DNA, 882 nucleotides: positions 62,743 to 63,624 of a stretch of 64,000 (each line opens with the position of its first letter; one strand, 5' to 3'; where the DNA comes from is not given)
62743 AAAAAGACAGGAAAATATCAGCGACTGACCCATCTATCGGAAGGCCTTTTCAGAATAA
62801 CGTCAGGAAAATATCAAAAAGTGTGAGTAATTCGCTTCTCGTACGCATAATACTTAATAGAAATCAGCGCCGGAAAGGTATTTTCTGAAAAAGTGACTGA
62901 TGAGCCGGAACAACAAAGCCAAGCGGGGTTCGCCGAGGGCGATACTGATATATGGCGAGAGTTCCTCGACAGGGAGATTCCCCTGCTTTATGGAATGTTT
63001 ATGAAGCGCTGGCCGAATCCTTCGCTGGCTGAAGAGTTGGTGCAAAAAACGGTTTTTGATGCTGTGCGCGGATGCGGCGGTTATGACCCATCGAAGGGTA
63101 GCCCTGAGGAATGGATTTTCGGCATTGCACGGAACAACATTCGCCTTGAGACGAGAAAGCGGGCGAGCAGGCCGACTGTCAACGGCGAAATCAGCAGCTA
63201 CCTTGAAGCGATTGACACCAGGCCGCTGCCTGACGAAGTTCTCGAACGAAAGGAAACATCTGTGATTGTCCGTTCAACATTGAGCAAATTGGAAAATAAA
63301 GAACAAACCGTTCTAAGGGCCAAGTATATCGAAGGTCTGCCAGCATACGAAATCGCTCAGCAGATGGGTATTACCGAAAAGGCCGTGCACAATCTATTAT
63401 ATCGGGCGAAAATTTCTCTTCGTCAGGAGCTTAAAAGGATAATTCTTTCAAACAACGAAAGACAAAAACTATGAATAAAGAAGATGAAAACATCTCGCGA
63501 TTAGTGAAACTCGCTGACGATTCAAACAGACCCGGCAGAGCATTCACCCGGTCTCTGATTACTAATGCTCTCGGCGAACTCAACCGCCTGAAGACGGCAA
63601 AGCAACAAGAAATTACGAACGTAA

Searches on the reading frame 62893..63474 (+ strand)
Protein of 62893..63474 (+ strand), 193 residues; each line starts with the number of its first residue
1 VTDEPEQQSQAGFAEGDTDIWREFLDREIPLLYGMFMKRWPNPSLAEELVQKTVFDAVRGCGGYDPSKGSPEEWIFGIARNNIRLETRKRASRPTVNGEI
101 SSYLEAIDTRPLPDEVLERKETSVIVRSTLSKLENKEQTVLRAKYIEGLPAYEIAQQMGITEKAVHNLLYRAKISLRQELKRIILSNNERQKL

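Call 108: find_encoding_contigs(protein=window:62893-63474:+, flank=10000, max_places=3)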
Protein window:62893-63474:+ (193 aa): 1 contig read that carries it; 1 place shown.
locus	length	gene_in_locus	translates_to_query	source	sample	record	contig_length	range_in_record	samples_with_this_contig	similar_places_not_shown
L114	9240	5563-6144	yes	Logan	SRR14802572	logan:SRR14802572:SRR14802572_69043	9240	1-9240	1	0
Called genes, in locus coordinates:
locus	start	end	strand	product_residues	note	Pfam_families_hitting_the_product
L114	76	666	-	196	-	PF22148:Fervidolysin_NPro-like (weak), PF00082:Peptidase_S8 (faint)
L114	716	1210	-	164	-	-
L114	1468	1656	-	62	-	-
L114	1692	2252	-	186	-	-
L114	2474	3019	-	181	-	PF10936:DUF2617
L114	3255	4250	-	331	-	PF02517:Rce1-like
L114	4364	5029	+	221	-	PF00730:HhH-GPD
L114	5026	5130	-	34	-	-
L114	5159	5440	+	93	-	-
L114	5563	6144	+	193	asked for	PF04542:Sigma70_r2, PF08281:Sigma70_r4_2, PF04545:Sigma70_r4 (weak)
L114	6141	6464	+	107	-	-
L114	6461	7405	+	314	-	PF24400:DUF7544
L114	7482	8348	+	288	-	PF10418:DHODB_Fe-S_bind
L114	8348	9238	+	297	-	?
